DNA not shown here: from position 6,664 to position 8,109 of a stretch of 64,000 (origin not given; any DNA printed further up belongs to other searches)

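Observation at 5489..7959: Cobalamin riboswitch controlling an MDR dehydrogenase and a divergent TrpD-like phosphoribosyltransferase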

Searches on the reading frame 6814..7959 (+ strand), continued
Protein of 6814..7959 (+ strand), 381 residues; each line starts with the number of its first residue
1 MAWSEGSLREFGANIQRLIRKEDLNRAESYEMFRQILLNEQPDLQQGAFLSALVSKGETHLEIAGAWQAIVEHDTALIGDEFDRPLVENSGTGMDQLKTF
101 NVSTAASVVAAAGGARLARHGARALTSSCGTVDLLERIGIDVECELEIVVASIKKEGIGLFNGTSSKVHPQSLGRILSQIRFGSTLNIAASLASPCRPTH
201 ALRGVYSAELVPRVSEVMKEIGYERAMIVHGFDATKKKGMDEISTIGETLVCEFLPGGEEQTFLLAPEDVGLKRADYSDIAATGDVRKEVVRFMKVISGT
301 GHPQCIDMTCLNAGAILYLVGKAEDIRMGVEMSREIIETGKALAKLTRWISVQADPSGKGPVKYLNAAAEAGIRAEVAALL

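Call 39: search_protein_families(library=pfam, proteins=[L041:7130-9748:-, L071:10092-10790:+, L071:344-2344:+, L075:4223-5227:+, L076:1859-4012:+, L076:4012-4992:+, L076:7127-8422:+, L081:3887-4924:+, L081:7213-8244:+, L081:8244-9509:+], max_evalue=0.00001)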
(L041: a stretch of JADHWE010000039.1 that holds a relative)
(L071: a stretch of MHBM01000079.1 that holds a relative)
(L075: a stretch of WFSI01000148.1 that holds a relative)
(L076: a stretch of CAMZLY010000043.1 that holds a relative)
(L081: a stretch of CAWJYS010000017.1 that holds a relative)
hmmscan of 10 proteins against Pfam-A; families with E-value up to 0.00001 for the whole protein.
L041:7130-9748:- (873 aa): 4 families
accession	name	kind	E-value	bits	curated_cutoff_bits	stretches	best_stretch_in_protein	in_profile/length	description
PF07685.20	GATase_3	-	8.5e-50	169.5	27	1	620-815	1-194/196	CobB/CobQ-like glutamine amidotransferase domain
PF00155.27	Aminotran_1_2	-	1.9e-34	119.8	19.7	1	27-353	4-359/361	Aminotransferase class I and II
PF01656.29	CbiA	-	2.1e-24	86.3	25.4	1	373-598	1-115/125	CobQ/CobB/MinD/ParA nucleotide binding domain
PF13500.12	AAA_26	-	4.9e-17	62.9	27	1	372-599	2-195/198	AAA domain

L071:10092-10790:+ (233 aa): 1 family
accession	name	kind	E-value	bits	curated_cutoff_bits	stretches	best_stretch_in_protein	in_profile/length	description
PF01902.24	Diphthami_syn_2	-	2.1e-40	139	23.2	1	23-225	6-210/219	Diphthamide synthase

L071:344-2344:+ (667 aa): 3 families
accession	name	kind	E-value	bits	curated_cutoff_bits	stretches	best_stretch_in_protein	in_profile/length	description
PF00593.30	TonB_dep_Rec_b-barrel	-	5.6e-54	185.1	27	1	222-641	14-436/436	TonB dependent receptor-like, beta-barrel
PF07715.20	Plug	-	4.4e-28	98.3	23.9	1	94-199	3-107/107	TonB-dependent Receptor Plug Domain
PF14905.12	OMP_b-brl_3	-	1.1e-08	35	27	1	431-645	157-377/408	Outer membrane protein beta-barrel family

L075:4223-5227:+ (335 aa): 1 family
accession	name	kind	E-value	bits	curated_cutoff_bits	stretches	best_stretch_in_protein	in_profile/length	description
PF01032.23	FecCD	-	1.1e-92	310.9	26.5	1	19-327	2-309/311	FecCD transport family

L076:1859-4012:+ (718 aa): 3 families
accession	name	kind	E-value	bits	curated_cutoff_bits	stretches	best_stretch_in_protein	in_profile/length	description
PF01379.25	Porphobil_deam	-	5.4e-53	180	22.1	1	17-218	2-202/207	Porphobilinogen deaminase, dipyromethane cofactor binding domain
PF00590.25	TP_methylase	-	2.9e-40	138.9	27.8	1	232-440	2-211/212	Tetrapyrrole (Corrin/Porphyrin) Methylases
PF02602.20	HEM4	-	8e-32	110.6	27.5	1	491-699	2-227/231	Uroporphyrinogen-III synthase HemD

L076:4012-4992:+ (327 aa): 1 family
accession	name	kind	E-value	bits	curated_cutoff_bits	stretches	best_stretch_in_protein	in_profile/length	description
PF00490.27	ALAD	-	8.3e-124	413.3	24.6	1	7-323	2-315/317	Delta-aminolevulinic acid dehydratase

L076:7127-8422:+ (432 aa): 1 family
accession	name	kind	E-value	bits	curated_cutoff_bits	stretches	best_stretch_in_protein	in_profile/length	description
PF00202.27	Aminotran_3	-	5.9e-74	249.6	30.5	1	39-409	6-380/403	Aminotransferase class-III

L081:3887-4924:+ (346 aa): 0 families

L081:7213-8244:+ (344 aa): 1 family
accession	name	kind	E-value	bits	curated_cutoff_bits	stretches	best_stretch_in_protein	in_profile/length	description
PF01594.21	AI-2E_transport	-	3.9e-42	145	34.3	1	15-331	2-324/327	AI-2E family transporter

L081:8244-9509:+ (422 aa): 3 families
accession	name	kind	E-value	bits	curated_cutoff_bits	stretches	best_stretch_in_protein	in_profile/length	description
PF04055.27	Radical_SAM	-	9.7e-21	75.1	29.5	1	137-308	1-165/166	Radical SAM superfamily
PF00919.26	UPF0004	-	3.5e-14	53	27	1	2-77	1-82/98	Uncharacterized protein family UPF0004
PF01938.26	TRAM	-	3.5e-08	33.6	21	1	362-420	2-61/61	TRAM domain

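Call 40: search_protein_families(library=pfam, proteins=[L075:3354-4235:+, L075:2671-3387:+, L059:8171-9700:-, L059:4541-5458:-, L059:3612-4451:-, L062:3873-4733:+, L062:7247-8683:+, L042:3999-4961:+, L069:4311-4958:-, L013:3997-4815:+], max_evalue=0.00001)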
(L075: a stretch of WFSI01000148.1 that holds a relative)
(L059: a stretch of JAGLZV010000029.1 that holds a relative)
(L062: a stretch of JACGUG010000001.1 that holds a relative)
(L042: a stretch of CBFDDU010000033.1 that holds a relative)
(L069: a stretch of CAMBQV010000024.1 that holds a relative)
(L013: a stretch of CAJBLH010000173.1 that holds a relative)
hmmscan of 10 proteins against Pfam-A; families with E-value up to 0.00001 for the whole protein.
L075:3354-4235:+ (294 aa): 1 family
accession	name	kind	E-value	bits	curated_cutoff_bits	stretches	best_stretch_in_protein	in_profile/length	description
PF01497.23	Peripla_BP_2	-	5.8e-37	127.8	27.5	1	43-262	1-233/235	Periplasmic binding protein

L075:2671-3387:+ (239 aa): 1 family
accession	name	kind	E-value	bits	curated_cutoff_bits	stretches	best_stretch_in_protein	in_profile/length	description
PF04055.27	Radical_SAM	-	5.2e-10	40.2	29.5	1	23-175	7-164/166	Radical SAM superfamily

L059:8171-9700:- (510 aa): 3 families
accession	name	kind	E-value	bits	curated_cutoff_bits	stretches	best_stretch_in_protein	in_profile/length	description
PF14251.12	PterinBD-DUF4346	-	7.8e-15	55.9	29.6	1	425-506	1-86/86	PterinBD-DUF4346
PF00809.28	Pterin_bind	-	1.3e-08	35.3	25.5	1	170-269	22-130/244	Pterin binding enzyme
PF03599.22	CdhD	-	1.6e-07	30.9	24.8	1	182-314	69-197/387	CO dehydrogenase/acetyl-CoA synthase delta subunit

L059:4541-5458:- (306 aa): 0 families

L059:3612-4451:- (280 aa): 0 families

L062:3873-4733:+ (287 aa): 1 family
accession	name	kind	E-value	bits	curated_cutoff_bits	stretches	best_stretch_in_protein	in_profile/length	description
PF00809.28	Pterin_bind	-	1.3e-59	202.2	25.5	1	21-261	1-244/244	Pterin binding enzyme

L062:7247-8683:+ (479 aa): 1 family
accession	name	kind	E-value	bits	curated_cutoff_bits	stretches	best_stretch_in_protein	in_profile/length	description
PF00474.23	SSF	-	3.7e-26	92.4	22.8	1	34-406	1-406/406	Sodium:solute symporter family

L042:3999-4961:+ (321 aa): 1 family
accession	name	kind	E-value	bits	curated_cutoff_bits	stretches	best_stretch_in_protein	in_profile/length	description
PF00248.27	Aldo_ket_red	-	2.3e-55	188.2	24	1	15-289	2-288/291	Aldo/keto reductase family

L069:4311-4958:- (216 aa): 6 families
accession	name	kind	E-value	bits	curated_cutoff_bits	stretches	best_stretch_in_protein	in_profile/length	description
PF00583.31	Acetyltransf_1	-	4.8e-18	66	20.7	1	75-181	13-116/116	Acetyltransferase (GNAT) family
PF13420.13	Acetyltransf_4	-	5e-14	53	24.3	1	52-200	6-153/155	Acetyltransferase (GNAT) domain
PF13302.13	Acetyltransf_3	-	3.5e-11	44.4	25.4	1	53-182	10-138/138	Acetyltransferase (GNAT) domain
PF13508.13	Acetyltransf_7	-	1.8e-10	41.5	27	1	101-182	8-83/84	Acetyltransferase (GNAT) domain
PF08445.16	FR47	-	2.1e-08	34.5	22.1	1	129-182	26-78/86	FR47-like protein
PF12746.13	GNAT_acetyltran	-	9.1e-08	32.5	26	1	121-185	177-238/243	GNAT acetyltransferase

L013:3997-4815:+ (273 aa): 1 family
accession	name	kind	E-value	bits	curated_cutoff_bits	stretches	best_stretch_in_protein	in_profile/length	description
PF00950.22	ABC-3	-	1.2e-74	251.6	20.1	1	11-262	3-254/258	ABC 3 transport family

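Call 42: search_solved_structures(query=window:6814-7956:+, max_evalue=1e-10, show_alignments=2)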
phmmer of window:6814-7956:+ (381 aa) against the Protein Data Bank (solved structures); distinct sequences matched with E-value up to 1e-10: 25.
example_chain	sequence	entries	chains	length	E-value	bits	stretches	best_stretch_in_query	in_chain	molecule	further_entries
9ucw_A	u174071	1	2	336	4.1e-46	160.7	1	15-350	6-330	Anthranilate phosphoribosyltransferase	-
4hkm_A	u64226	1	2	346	2e-44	155.2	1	15-353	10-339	Anthranilate phosphoribosyltransferase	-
4yi7_A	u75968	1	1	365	7.1e-41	143.5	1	18-347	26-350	Anthranilate phosphoribosyltransferase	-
4gtn_A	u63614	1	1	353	3.4e-40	141.3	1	18-347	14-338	Anthranilate phosphoribosyltransferase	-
5noe_A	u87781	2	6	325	4.4e-38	134.3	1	17-341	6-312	Anthranilate phosphoribosyltransferase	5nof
1v8g_A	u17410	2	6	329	3.9e-37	131.2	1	16-351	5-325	anthranilate phosphoribosyltransferase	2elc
1vqu_A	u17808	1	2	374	7.4e-37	130.3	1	14-349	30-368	Anthranilate phosphoribosyltransferase 2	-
1kgz_A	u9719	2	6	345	1e-34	123.2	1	15-348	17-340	Anthranilate phosphoribosyltransferase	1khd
4x58_A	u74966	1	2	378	1e-26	96.9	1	15-351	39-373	Anthranilate phosphoribosyltransferase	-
4x5b_A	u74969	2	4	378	1.1e-26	96.8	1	15-351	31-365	Anthranilate phosphoribosyltransferase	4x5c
4x5e_A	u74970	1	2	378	3.6e-26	95.1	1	15-351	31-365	Anthranilate phosphoribosyltransferase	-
4x59_A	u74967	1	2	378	4e-26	95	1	15-351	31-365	Anthranilate phosphoribosyltransferase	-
4x5a_A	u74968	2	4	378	5.1e-26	94.7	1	15-351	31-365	Anthranilate phosphoribosyltransferase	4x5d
2bpq_A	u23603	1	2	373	6e-26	94.4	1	15-351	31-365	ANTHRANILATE PHOSPHORIBOSYLTRANSFERASE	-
4n5v_A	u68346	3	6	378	6.3e-26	94.4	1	15-351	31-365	Anthranilate phosphoribosyltransferase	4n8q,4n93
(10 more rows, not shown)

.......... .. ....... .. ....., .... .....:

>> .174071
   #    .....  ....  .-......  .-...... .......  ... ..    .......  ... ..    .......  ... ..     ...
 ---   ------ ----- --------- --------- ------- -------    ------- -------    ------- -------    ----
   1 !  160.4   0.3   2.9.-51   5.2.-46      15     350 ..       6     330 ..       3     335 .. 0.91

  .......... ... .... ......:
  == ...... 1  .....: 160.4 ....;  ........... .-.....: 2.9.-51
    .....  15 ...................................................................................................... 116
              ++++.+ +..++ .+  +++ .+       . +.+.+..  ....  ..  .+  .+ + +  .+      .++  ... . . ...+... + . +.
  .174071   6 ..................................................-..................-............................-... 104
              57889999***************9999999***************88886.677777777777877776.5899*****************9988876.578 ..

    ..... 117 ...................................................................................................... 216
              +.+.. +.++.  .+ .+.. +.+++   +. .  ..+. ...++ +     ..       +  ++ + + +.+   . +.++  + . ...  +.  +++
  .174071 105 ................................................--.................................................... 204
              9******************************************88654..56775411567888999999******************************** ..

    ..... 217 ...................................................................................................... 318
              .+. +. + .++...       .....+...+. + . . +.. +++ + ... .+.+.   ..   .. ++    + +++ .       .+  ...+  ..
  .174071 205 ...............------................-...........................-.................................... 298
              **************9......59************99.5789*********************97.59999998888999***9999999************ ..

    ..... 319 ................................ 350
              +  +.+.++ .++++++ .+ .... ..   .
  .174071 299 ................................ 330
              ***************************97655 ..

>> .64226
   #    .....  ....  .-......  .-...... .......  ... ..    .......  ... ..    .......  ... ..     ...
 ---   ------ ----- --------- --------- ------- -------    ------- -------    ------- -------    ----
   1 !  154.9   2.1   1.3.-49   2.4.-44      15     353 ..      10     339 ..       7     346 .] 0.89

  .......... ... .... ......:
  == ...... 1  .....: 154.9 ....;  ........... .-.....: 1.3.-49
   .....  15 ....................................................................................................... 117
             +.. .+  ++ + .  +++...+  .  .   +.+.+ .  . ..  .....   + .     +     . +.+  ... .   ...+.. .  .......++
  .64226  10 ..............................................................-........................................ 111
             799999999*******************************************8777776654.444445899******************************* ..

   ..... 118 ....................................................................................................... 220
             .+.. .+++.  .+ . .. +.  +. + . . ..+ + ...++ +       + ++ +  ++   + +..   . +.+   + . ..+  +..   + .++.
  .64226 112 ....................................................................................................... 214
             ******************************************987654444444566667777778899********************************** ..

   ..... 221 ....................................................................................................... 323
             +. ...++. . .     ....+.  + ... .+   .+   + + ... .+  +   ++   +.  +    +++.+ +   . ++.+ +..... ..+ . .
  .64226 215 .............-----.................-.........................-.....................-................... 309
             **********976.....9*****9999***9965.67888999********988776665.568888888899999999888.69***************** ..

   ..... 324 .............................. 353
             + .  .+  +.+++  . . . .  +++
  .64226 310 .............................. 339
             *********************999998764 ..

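Call 48: find_related_loci(query=A5, collection=genome_contigs, flank=7000)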
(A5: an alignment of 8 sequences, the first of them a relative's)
Query A5 (363 aa) in genome_contigs; peptide patterns used: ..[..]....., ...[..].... (x = any residue, [..] = any of these).
599 stretches matched a pattern (row limit reached: there are more); 513 encode a relative of the query (tblastn E <= 1e-3); the best 80 are kept; 80 distinct loci.
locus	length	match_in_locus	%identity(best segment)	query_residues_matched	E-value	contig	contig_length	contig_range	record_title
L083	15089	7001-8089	100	1-363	0e+0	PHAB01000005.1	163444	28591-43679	MAG: Firmicutes bacterium HGW-Firmicutes-14 08E140C01_scaffold_84, whole genome shotgun sequence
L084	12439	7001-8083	71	1-361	6e-167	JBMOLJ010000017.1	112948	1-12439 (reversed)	MAG: Bacillota bacterium isolate Betzabe_MAG021 MAG021_17, whole genome shotgun sequence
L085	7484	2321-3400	70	2-361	8e-165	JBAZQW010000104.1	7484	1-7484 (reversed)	MAG: Desulfotomaculaceae bacterium isolate SO_2017_SWC_8 scaffold_8437_c1_LP-4_2017, whole genome shotgun sequence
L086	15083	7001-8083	70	1-361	2e-162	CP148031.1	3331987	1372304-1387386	MAG: Candidatus Dehalobacter alkaniphilus isolate DAD chromosome, complete genome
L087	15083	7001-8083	64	2-362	2e-161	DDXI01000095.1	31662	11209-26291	MAG TPA_asm: Peptococcaceae bacterium UBA2264 UBA2264_contig_44801, whole genome shotgun sequence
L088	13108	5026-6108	65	2-362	3e-160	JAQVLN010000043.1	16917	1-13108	MAG: Desulfitobacteriaceae bacterium isolate STF1_110 NODE_8909_length_16917_cov_4.319774_Sandtown_F1, whole genome shot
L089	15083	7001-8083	68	2-362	1e-157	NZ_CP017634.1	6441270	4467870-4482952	Candidatus Formimonas warabiya strain DCMF chromosome, complete genome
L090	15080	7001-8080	69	2-361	1e-157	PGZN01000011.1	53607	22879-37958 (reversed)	MAG: Firmicutes bacterium HGW-Firmicutes-8 bjp_ig2158_scaffold_191, whole genome shotgun sequence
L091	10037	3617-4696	69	2-362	9e-155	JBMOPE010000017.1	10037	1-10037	MAG: Bacillota bacterium isolate Betzabe_MAG120 MAG120_17, whole genome shotgun sequence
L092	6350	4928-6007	66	2-361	2e-155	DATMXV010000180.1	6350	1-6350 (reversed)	MAG TPA_asm: Desulfitobacteriaceae bacterium isolate SMAG_U13129 k141_24885, whole genome shotgun sequence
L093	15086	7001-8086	64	1-362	6e-154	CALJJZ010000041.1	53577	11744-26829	MAG: uncultured Firmicutes bacterium isolate N1_Bin_Bin_71_sub_1 genome assembly, contig: c_000001115928, whole genome s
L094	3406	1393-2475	65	2-362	7e-160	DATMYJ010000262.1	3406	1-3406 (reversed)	MAG TPA_asm: Desulfitobacteriaceae bacterium isolate SMAG_U13143 k141_43651, whole genome shotgun sequence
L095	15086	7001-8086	63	1-362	4e-153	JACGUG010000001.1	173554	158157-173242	MAG: archaeon isolate H03B2 scaffold_305, whole genome shotgun sequence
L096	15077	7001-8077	64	2-360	1e-151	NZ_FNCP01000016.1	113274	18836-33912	Desulfosporosinus hippei DSM 8344, whole genome shotgun sequence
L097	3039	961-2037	62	2-360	8e-157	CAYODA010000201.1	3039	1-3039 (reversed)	MAG TPA_asm: uncultured Syntrophomonadaceae bacterium isolate binchicken_co32_476 genome assembly, contig: NODE_62060_le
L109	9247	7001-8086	61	1-362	7e-144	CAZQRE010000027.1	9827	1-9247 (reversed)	MAG TPA_asm: uncultured Dehalococcoidales bacterium isolate SRP179991_co5_88 genome assembly, contig: NODE_1897_length_9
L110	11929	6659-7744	59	1-362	9e-144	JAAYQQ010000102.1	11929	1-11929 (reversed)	MAG: Methanobacteriota archaeon isolate AS22ysBPME_74 153860_AS22, whole genome shotgun sequence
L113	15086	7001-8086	60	1-362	1e-143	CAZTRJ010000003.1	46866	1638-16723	MAG TPA_asm: uncultured Dehalococcoidales bacterium isolate SRP167671_co1_183 genome assembly, contig: NODE_837_length_4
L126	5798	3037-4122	60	1-362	9e-142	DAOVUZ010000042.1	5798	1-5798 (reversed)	MAG TPA_asm: Dehalococcoidales bacterium isolate CSMAG_1692 CSMAG_1692_k141_809697_length_5798_cov_9.5522, whole genome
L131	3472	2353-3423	60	4-361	3e-145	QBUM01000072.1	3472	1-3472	ANME-1 cluster archaeon GoMg2 GOMG2_180, whole genome shotgun sequence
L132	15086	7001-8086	57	1-362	3e-140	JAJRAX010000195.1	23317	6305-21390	MAG: Methanothrix sp. isolate OWC_0023 OWC_0023_k121_12745250, whole genome shotgun sequence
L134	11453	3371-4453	57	1-361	6e-140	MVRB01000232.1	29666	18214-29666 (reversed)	MAG: Methanomassiliicoccales archaeon PtaU1.Bin030 A4E31_contig000232, whole genome shotgun sequence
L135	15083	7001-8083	58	1-361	1e-139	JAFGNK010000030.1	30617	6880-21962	MAG: Methanotrichaceae archaeon isolate Zod_Metabat.543 k87_1342747, whole genome shotgun sequence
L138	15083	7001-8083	61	1-361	1e-139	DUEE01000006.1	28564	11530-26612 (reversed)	MAG TPA_asm: Dehalococcoidia bacterium isolate A509 Contig6, whole genome shotgun sequence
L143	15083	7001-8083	57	1-361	2e-138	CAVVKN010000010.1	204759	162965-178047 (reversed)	MAG: Methanotrichaceae archaeon isolate MFD04716.bin.3.283 genome assembly, contig: contig_16838, whole genome shotgun s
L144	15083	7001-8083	59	1-362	2e-138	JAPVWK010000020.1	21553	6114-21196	MAG: Methanophagales archaeon isolate HMR2_5 HMR2_5_000000000020, whole genome shotgun sequence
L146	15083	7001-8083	57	1-361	3e-138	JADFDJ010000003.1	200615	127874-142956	MAG: Methanomassiliicoccus sp. isolate QR_Bin.16 NODE_3_length_200615_cov_49.5883, whole genome shotgun sequence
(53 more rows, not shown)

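Call 52: search_protein_families(library=pfam, proteins=[L143:4583-5641:+, L144:5983-7053:-, L131:1251-2312:+, L110:4778-5497:+, L134:4492-4869:-, L126:488-1603:+, L113:3537-4466:+, L113:2767-3495:+, L113:10691-11374:+, L088:694-2115:+], max_evalue=0.001)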
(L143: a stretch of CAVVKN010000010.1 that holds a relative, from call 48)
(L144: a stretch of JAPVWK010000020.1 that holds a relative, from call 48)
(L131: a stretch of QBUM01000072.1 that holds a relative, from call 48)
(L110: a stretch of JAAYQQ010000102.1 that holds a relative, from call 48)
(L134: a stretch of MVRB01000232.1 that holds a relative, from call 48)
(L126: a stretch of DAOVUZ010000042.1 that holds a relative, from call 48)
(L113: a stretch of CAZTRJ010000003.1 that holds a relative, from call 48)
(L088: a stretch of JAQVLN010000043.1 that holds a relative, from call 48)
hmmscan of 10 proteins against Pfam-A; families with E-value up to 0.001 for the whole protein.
L143:4583-5641:+ (353 aa): 0 families

L144:5983-7053:- (357 aa): 2 families
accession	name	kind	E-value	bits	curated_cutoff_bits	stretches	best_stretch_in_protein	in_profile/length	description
PF00586.29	AIRS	-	1.3e-05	26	24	1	141-227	29-111/112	AIR synthase related protein, N-terminal domain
PF01402.27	RHH_1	-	2.2e-05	24.7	20.5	1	50-85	2-37/39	Ribbon-helix-helix protein, copG family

L131:1251-2312:+ (354 aa): 1 family
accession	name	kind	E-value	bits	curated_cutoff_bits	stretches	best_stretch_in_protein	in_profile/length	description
PF02277.22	DBI_PRT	-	1.8e-138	461.7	22.6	1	11-350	1-329/329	Phosphoribosyltransferase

L110:4778-5497:+ (240 aa): 9 families
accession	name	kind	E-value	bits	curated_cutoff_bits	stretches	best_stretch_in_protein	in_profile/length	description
PF00037.32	Fer4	-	1.3e-10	41.1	21.1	1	7-30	1-24/24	4Fe-4S binding domain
PF13237.11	Fer4_10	-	4.4e-09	36.6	25.5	1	7-55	2-53/53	4Fe-4S dicluster domain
PF12837.12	Fer4_6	-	6.2e-09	35.8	25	1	6-29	1-24/24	4Fe-4S binding domain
PF12838.12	Fer4_7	-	2.9e-07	31.3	27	1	13-58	1-52/52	4Fe-4S dicluster domain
PF14697.11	Fer4_21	-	5.3e-07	30.1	35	1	8-60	2-58/59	4Fe-4S dicluster domain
PF13187.11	Fer4_9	-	5.3e-07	30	27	1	13-58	1-51/52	4Fe-4S dicluster domain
PF25160.1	LdpA_Fe-S-bd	-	1e-05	25.7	27.6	0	9-31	23-45/49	LdpA Fe-S cluster-binding domain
PF12797.12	Fer4_2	-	2.9e-05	24.2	24.5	1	6-25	2-21/22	4Fe-4S binding domain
PF13484.11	Fer4_16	-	0.00029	22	30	0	13-30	1-18/66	4Fe-4S double cluster binding domain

L134:4492-4869:- (126 aa): 0 families

L126:488-1603:+ (372 aa): 1 family
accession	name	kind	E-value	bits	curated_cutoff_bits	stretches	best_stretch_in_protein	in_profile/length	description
PF00155.27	Aminotran_1_2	-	6.5e-55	187.2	19.7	1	36-358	2-361/361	Aminotransferase class I and II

L113:3537-4466:+ (310 aa): 1 family
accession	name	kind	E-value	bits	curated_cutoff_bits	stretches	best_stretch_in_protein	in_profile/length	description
PF03186.18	CobD_Cbib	-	6.8e-87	291.8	34.4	1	7-277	1-272/282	CobD/Cbib protein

L113:2767-3495:+ (243 aa): 0 families

L113:10691-11374:+ (228 aa): 1 family
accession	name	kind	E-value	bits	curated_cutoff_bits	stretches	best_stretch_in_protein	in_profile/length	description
PF01902.24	Diphthami_syn_2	-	1.1e-55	189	23.2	1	8-220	4-214/219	Diphthamide synthase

L088:694-2115:+ (474 aa): 2 families
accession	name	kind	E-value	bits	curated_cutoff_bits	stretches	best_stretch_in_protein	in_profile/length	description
PF02900.23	LigB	-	2.4e-47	161.7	26.3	1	8-273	3-268/269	Catalytic LigB subunit of aromatic ring-opening dioxygenase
PF01871.22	AMMECR1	-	2.6e-47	160.9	25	1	310-471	1-166/168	AMMECR1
